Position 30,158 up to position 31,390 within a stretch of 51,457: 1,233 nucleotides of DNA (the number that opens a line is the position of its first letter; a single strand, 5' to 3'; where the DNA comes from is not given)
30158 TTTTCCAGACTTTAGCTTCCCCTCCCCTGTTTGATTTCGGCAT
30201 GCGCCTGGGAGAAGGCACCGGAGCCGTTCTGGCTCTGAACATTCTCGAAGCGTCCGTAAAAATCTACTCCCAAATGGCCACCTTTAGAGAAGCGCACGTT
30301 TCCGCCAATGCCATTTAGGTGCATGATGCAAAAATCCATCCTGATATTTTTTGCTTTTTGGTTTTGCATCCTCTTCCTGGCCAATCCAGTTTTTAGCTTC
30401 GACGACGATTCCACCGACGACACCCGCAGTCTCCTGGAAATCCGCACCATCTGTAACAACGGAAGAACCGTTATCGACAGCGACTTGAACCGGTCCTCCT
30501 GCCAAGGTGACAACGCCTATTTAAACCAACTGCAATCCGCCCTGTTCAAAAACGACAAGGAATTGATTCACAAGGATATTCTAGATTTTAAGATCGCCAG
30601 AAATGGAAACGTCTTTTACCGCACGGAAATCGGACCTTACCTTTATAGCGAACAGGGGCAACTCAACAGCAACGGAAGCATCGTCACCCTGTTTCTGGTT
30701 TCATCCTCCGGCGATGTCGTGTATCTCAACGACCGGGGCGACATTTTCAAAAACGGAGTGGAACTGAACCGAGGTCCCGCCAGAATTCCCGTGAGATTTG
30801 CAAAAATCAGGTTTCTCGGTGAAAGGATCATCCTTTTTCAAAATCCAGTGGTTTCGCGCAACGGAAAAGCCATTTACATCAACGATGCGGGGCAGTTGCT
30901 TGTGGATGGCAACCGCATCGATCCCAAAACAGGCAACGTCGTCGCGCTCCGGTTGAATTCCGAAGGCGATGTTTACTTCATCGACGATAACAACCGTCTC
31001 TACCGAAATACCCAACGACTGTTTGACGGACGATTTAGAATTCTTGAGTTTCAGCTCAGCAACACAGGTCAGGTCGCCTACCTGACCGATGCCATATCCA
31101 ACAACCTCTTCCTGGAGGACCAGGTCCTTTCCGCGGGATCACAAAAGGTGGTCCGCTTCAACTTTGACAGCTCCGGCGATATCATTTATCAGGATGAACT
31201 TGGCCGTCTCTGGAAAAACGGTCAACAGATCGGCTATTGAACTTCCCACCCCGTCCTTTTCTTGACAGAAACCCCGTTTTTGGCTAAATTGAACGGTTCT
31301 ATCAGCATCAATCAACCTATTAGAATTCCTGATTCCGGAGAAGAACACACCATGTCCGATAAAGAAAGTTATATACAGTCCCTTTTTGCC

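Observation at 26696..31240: Candidate undescribed envelope module for corrinoid acquisition: long TonB, Ca-repeat protein, cytochrome c lipoprotein and blade-repeat protein under B12-riboswitch control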

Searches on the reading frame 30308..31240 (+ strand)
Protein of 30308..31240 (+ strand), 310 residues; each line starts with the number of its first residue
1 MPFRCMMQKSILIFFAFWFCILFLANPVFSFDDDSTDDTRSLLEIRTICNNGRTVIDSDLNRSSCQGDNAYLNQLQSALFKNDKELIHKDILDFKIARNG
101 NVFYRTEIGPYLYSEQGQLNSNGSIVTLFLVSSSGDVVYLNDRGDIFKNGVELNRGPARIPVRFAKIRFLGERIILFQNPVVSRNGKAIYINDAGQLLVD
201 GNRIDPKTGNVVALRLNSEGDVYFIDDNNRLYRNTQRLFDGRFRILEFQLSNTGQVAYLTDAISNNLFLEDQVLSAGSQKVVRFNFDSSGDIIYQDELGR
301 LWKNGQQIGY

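Call 6: search_protein_families(library=pfam, proteins=[window:30308-31240:+], max_evalue=0.01)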
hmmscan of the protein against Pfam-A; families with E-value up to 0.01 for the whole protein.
window:30308-31240:+ (310 aa): 1 family
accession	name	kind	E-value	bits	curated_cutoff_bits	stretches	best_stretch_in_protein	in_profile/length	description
PF10411.14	DsbC_N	-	0.0006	19.8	25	0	181-210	37-66/70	Disulfide bond isomerase protein N-terminal domain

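Call 9: find_encoding_contigs(protein=window:30308-31240:+, flank=10000, max_places=6)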
Protein window:30308-31240:+ (310 aa): no gene with exactly this product is on record in the collection.
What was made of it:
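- Tried and rejected: Exact look-up of the blade protein with the 30308 start found nothing on record (call 9).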

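Call 10: find_related_loci(query=window:30308-31240:+, collection=genome_contigs, flank=10000)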
Query window:30308-31240:+ (310 aa) in genome_contigs; peptide patterns used: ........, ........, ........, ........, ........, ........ (x = any residue, [..] = any of these).
155 stretches matched a pattern; 2 encode a relative of the query (tblastn E <= 1e-3); 2 distinct loci.
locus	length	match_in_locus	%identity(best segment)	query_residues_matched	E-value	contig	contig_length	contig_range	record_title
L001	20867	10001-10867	68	29-308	1e-121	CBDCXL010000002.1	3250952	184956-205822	MAG: Nitrospinales bacterium isolate 4e79c772-6b72-4db0-bd25-b8212fbdc190 genome assembly, contig: contig_2, whole genom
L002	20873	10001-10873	66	27-310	1e-118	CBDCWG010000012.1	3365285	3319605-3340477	MAG: Nitrospinales bacterium isolate a2619a5f-0194-4d6d-9150-7445cf304463 genome assembly, contig: contig_12, whole geno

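Call 13: find_homologous_proteins(query=window:30308-31240:+, max_evalue=0.001)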
Query window:30308-31240:+ (310 aa): 25 proteins with E <= 0.001 among 1205 candidates.
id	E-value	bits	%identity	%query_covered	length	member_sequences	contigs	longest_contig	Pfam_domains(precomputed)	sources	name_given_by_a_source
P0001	2.6e-197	672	100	98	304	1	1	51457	-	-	-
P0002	6.8e-171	585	87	98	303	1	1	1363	-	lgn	-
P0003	2.0e-142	492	75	91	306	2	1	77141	-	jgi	jgi:hypothetical protein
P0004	1.1e-132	460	68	95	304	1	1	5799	-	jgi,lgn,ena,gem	-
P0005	3.5e-131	455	67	98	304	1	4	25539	-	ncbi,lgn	ncbi:MAG: hypothetical protein ACE5E9_11400 [Nitrospinaceae bacterium]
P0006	5.2e-130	451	67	94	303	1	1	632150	-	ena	-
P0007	6.5e-127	441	68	90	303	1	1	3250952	-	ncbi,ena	-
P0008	2.4e-122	426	66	92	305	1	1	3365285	-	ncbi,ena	-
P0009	2.4e-106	373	58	92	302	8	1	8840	-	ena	-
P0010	6.9e-106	372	57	91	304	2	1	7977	-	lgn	-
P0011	4.0e-103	363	58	92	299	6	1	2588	-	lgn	-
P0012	2.2e-98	347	52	98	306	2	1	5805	-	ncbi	ncbi:MAG: hypothetical protein V3U37_07185 [Nitrospinaceae bacterium]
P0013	2.3e-98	347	56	92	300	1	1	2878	-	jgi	-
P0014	9.7e-98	345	52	98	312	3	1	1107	-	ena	-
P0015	2.0e-92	328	54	88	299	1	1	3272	-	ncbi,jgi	-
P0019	1.7e-76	275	45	95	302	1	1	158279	-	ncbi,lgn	-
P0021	2.9e-75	271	44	98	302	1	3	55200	-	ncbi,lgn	-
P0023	3.9e-67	245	43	93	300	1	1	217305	-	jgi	jgi:hypothetical protein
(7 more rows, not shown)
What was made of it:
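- Checked: The start used by gene callers is 30326, giving 304 aa (call 13).
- Tried and rejected: Gene callers use the 30326 start (call 13).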

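Call 14: find_encoding_contigs(protein=P0023, flank=10000, max_places=2)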
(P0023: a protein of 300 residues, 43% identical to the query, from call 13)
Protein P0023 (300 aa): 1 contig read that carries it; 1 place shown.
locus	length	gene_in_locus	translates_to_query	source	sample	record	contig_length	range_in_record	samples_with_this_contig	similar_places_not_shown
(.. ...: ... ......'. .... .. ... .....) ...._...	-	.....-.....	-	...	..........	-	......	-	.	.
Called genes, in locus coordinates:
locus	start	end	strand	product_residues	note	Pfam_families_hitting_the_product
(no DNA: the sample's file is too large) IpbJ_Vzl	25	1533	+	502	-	PF01656:CbiA, PF13500:AAA_26, PF07685:GATase_3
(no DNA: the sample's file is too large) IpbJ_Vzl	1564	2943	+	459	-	PF01656:CbiA, PF13500:AAA_26, PF07685:GATase_3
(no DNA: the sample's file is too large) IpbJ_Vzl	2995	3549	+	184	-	PF02572:CobA_CobO_BtuR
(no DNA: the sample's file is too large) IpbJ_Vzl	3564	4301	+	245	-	PF02654:CobS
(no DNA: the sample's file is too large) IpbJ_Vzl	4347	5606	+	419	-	PF02283:CobU, PF00881:Nitroreductase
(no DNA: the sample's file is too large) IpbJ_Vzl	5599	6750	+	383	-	PF00155:Aminotran_1_2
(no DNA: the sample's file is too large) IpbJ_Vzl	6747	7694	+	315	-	PF03186:CobD_Cbib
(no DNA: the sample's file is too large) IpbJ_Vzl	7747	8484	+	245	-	-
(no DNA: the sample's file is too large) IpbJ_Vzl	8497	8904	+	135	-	PF13442:Cytochrome_CBB3, PF00034:Cytochrom_C (weak)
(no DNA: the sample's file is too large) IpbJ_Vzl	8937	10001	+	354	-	PF02277:DBI_PRT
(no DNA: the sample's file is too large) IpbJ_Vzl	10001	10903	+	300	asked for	-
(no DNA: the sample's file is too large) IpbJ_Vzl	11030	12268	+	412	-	PF00155:Aminotran_1_2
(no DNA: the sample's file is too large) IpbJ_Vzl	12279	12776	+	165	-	PF01288:HPPK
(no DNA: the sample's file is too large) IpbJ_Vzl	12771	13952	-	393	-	PF22025:ThiI_fer, PF02926:THUMP, PF02568:ThiI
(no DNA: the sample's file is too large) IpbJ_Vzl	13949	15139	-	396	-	PF00266:Aminotran_5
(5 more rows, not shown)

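Call 15: find_encoding_contigs(protein=P0019, flank=10000, max_places=2)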
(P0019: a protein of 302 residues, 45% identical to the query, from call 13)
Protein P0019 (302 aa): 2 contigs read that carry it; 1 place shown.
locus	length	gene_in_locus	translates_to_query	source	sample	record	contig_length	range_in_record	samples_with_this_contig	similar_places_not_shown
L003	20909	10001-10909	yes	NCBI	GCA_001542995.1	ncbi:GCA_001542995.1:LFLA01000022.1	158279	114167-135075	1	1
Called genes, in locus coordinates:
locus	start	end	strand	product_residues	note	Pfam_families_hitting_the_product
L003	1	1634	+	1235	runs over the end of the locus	PF02514:CobN-Mg_chel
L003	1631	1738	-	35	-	-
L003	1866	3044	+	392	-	PF13500:AAA_26, PF07685:GATase_3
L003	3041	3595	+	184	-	PF02572:CobA_CobO_BtuR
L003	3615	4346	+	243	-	PF02654:CobS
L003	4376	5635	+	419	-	PF02283:CobU, PF00881:Nitroreductase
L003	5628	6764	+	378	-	PF00155:Aminotran_1_2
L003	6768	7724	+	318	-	PF03186:CobD_Cbib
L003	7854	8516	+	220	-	-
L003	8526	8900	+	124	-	PF13442:Cytochrome_CBB3, PF00034:Cytochrom_C (weak)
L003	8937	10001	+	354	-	PF02277:DBI_PRT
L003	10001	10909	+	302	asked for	-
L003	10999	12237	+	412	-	PF00155:Aminotran_1_2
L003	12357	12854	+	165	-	PF01288:HPPK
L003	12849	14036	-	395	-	PF22025:ThiI_fer, PF02926:THUMP, PF02568:ThiI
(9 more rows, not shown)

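Call 16: find_encoding_contigs(protein=P0021, flank=10000, max_places=2)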
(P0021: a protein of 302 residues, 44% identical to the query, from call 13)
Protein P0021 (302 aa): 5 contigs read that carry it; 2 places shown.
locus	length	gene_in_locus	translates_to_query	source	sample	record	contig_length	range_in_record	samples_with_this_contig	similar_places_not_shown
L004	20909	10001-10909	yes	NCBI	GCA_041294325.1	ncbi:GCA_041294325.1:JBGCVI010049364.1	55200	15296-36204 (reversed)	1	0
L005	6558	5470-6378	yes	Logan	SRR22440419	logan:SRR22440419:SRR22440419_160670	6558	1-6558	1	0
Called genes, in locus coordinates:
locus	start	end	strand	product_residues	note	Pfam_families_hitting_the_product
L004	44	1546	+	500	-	PF01656:CbiA, PF13500:AAA_26, PF07685:GATase_3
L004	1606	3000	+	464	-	PF01656:CbiA, PF13500:AAA_26, PF07685:GATase_3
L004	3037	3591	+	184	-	PF02572:CobA_CobO_BtuR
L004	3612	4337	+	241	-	PF02654:CobS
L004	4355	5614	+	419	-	PF02283:CobU, PF00881:Nitroreductase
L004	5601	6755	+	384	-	PF00155:Aminotran_1_2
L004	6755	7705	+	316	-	PF03186:CobD_Cbib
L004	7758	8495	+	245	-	-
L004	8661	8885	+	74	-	-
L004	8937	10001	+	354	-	PF02277:DBI_PRT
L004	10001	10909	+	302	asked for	-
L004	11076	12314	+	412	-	PF00155:Aminotran_1_2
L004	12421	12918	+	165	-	PF01288:HPPK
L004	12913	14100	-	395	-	PF22025:ThiI_fer, PF02926:THUMP (weak), PF02568:ThiI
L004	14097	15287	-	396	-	PF00266:Aminotran_5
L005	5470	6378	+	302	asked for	-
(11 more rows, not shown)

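Call 26: search_protein_families(library=ncbifam, proteins=[window:30326-31240:+], max_evalue=0.001)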
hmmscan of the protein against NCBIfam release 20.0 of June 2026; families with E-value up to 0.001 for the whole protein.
window:30326-31240:+ (304 aa): 0 families

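Call 33: predict_structure(alignment_id=A1)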
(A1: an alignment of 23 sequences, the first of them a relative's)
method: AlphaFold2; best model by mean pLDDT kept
length: 304 residues; sequences in the alignment: 23
mean_pLDDT: 90.3   pTM: 0.83
mean pLDDT of the five models: 90.3, 90.1, 90.0, 89.2, 89.2
residues with pLDDT >= 90: 220; 70-90: 67; 50-70: 10; < 50: 7
segments of 3 or more residues with pLDDT < 50: 18-24
pLDDT, mean of each block of 10 residues (from residue 1): 72 59 64 88 80 84 91 95 94 93 94 96 94 96 97 94 84 95 96 95 89 96 96 96 95 96 93 94 94 95 92
secondary structure, 60 per line:
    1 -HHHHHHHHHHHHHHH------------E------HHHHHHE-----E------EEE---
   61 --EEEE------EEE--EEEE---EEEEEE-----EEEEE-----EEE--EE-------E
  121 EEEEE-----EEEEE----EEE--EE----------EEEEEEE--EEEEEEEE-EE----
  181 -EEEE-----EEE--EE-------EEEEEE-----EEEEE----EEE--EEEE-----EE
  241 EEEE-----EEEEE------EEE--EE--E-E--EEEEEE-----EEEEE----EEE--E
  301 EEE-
elements in order: H2-16 H36-41 E55-57 E63-66 E73-75 E78-81 E85-90 E96-100 E106-108 E120-125 E131-135 E140-142 E157-163 E166-173 E182-185 E191-193 E205-210 E216-220 E225-227 E230-233 E239-244 E250-254 E261-263 E275-280 E286-290 E295-297 E300-303
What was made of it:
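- On Closed beta-propeller fold (any family): The repeats are about 33 aa with 3-4 strands (call 33).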

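Call 36: fold_search(model_id=the predicted structure, library=pdb)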
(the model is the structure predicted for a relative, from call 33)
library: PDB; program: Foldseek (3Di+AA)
matches with E <= 10: 1232; with E <= 0.001: 220
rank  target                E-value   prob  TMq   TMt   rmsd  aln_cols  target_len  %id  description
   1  7awy                  2.8e-08  1.00  0.30  0.29  15.4       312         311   14  Crystal structure of the computationally designed Scone-R protein (released 2021-01-13)
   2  7ax2                  4.1e-07  1.00  0.32  0.31  15.2       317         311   12  Crystal structure of the computationally designed Scone-E protein co-crystallized with STA, form b (released 2021-01-13)
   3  6ren_A                3.3e-06  1.00  0.28  0.33  13.3       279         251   12  Crystal structure of 3fPizza6-SH with Zn2+ (released 2019-07-31)
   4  6tji_A                3.6e-06  1.00  0.29  0.26  13.9       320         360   15  Crystal structure of the computationally designed Cake10 protein (released 2020-05-06)
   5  7awz                  4.4e-06  1.00  0.31  0.31  15.3       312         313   13  Crystal structure of the computationally designed Scone-E protein (released 2021-01-13)
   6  8prj                  5.7e-06  1.00  0.33  0.32  11.4       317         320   13  The structure of v31Bagel8 (released 2024-07-24)
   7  2qc5                  8.1e-06  1.00  0.27  0.28  14.2       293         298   12  Streptogramin B lyase structure (released 2008-10-14)
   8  7b96_A                8.5e-06  1.00  0.26  0.28  13.6       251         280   14  NHL domain of human TRIM2 (released 2022-01-12)
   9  7qrv_A                8.5e-06  1.00  0.27  0.28  14.8       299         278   12  Crystal structure of NHL domain of TRIM2 (full C-terminal) (released 2022-05-04)
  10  6ren_B                9.0e-06  1.00  0.26  0.30  14.7       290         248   13  Crystal structure of 3fPizza6-SH with Zn2+ (released 2019-07-31)
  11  6f0t_A                1.0e-05  1.00  0.26  0.30  15.2       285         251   14  Crystal structure of Pizza6-SFW (released 2018-03-21)
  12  7zph                  1.2e-05  1.00  0.27  0.32  13.9       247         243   14  Crystal structure of Pizza6-TNK-RSH with Silicotungstic Acid (STA) polyoxometalate (released 2023-05-10)
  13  6tjf_A                1.6e-05  1.00  0.30  0.35  11.7       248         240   16  Crystal structure of the computationally designed Cake6 protein (released 2020-05-06)
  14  5k1a_F                1.6e-05  1.00  0.25  0.14  18.3       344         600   12  Crystal structure of the UAF1-USP12 complex in C2 space group (released 2016-07-20)
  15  7mq8_LS               1.7e-05  1.00  0.31  0.23  12.9       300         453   14  Cryo-EM structure of the human SSU processome, state pre-A1 (released 2021-09-22)
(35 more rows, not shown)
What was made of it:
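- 30308..31240 (+): Blade-repeat protein. The likely start is 30326. It has a signal peptide, a conserved FDDDS(T/R)DD N-terminus, two invariant Cys and about seven repeats of roughly 33 aa. It is a family restricted to Nitrospinota. AF2 pLDDT 90; generic propeller matches with TM <= 0.33 (calls 33, 36).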

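Call 41: search_protein_representatives(alignment_id=A1)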
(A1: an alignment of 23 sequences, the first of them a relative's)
Query: 23 sequences, 304 profile positions. Proteins with E-value up to 0.001 (for the whole library): 68; up to 1e-10: 24; up to 1e-30: 16. The best 68 are listed.
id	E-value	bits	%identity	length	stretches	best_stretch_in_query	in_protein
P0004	1.6e-138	477.3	-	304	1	3-303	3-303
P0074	1.1e-123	428.5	-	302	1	10-303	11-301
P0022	1.4e-120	418.4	-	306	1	1-303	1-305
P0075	9.5e-106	369.6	-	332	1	5-302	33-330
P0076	2.0e-90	319.3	-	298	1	6-303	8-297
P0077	9.4e-87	307.3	-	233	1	6-232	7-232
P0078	1.4e-79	283.7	-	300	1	6-302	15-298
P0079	7.4e-76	271.5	-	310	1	9-303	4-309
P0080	2.0e-66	240.5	-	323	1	6-302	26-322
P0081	3.6e-66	239.7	-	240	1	7-233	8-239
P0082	1.2e-63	231.4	-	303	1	5-302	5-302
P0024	1.1e-57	211.8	-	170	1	3-168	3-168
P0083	1.0e-40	156.1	-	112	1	189-299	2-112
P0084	9.8e-35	136.4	-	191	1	5-144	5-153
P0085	8.7e-33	130.0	-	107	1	121-228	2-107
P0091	6.5e-15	71.4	-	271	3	40-156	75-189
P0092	1.3e-13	67.1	-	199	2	83-157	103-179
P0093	2.4e-11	59.7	-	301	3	198-291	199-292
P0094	7.5e-11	58.0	-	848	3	79-280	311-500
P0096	9.3e-10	54.4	-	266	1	45-237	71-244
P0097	1.3e-09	53.9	-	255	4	57-154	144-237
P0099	1.4e-08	50.6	-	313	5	112-144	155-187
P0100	2.5e-08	49.7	-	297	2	85-262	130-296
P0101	2.6e-08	49.7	-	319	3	168-294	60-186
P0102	3.4e-08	49.3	-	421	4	176-251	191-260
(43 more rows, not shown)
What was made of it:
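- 30308..31240 (+): About 16 clusters at E < 1e-30 among 1.84 billion representatives (call 41).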

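Call 42: search_protein_families(library=pfam, proteins=[P0091, P0092, P0093, P0094, P0096, P0097, P0099, P0100, P0101, P0102], max_evalue=0.01)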
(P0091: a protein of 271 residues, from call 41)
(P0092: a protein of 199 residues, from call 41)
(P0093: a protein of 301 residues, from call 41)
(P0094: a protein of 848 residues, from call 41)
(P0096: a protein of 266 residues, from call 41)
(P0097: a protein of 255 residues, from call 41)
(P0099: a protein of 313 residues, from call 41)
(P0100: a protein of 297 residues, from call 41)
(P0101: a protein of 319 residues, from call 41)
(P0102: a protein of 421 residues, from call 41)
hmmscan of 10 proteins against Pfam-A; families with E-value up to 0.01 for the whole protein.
P0091 (271 aa): 1 family
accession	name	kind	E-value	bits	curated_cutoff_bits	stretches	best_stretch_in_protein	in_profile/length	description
PF15535.12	Ntox37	-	0.00034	21.6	27.8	0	127-154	29-55/78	Bacterial toxin 37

P0092 (199 aa): 0 families

P0093 (301 aa): 0 families

P0094 (848 aa): 8 families
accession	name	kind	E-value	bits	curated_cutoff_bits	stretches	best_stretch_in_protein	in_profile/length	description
PF21734.3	10_blade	-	6.7e-13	49.1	27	2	647-830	148-330/345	10-bladed beta propeller domain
PF13360.13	PQQ_2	-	8.4e-10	39.1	27.6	0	569-735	28-223/233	Outer membrane protein assembly factor BamB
PF13583.11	Reprolysin_4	-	0.00011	22.4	22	1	170-223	129-175/203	Metallo-peptidase family M12B Reprolysin-like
PF00166.26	Cpn10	-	0.0063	17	21.1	0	705-744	39-86/93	Chaperonin 10 Kd subunit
PF13574.12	Reprolysin_2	-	0.0071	16.7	27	0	183-217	126-166/195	Metallo-peptidase family M12B Reprolysin-like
PF10106.14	DUF2345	-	0.0078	16.5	30.7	0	532-612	52-129/151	Uncharacterized protein conserved in bacteria (DUF2345)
PF13688.12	Reprolysin_5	-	0.0085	16.8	27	0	183-218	142-181/196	Metallo-peptidase family M12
PF13582.12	Reprolysin_3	-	0.0096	16.9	22.4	0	176-198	100-122/123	Metallo-peptidase family M12B Reprolysin-like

P0096 (266 aa): 0 families

P0097 (255 aa): 1 family
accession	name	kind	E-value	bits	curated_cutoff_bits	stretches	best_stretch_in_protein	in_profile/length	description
PF08447.18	PAS_3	-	0.00019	22.1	25.6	0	88-132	34-82/89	PAS fold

P0099 (313 aa): 10 families
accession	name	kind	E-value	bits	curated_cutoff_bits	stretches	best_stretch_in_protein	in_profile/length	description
PF13054.11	DUF3915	-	4.5e-06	27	26.9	0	69-118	29-79/126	Protein of unknown function (DUF3915)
PF16421.10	E2F_CC-MB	-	7.3e-06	26.5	33.9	0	34-58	72-95/96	E2F transcription factor CC-MB domain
PF02081.20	TrpBP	-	7.3e-06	26.2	21.3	0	49-73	35-59/69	Tryptophan RNA-binding attenuator protein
PF19279.4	YegS_C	-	1.3e-05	25.4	27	0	178-223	14-59/158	YegS C-terminal NAD kinase beta sandwich-like domain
PF12574.13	120_Rick_ant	-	1.7e-05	24.7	25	0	252-298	120-166/240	120 KDa Rickettsia surface antigen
PF06563.17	DUF1125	-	2.5e-05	25.2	28.3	0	54-71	5-22/66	Protein of unknown function (DUF1125)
PF24793.1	GINT1_N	-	8.6e-05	22.1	27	0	72-115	106-144/304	Glucosamine inositolphosphorylceramide transferase 1, N-terminal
PF21139.3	BT_MCC_alpha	-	0.00026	21.8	31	0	151-186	81-113/118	Methylcrotonyl-CoA carboxylase, alpha-subunit, BT domain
PF18217.7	Zap1_zf2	-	0.0003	21.2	25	0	81-88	8-15/24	Zap1 zinc finger 2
PF09001.16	DUF1890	-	0.0007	20.4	25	0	85-125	73-115/141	Domain of unknown function (DUF1890)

P0100 (297 aa): 0 families

P0101 (319 aa): 1 family
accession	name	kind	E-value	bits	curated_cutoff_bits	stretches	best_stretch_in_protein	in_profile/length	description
PF07463.16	NUMOD4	-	0.00074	20.1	23.4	0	278-316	13-46/49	NUMOD4 motif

P0102 (421 aa): 0 families
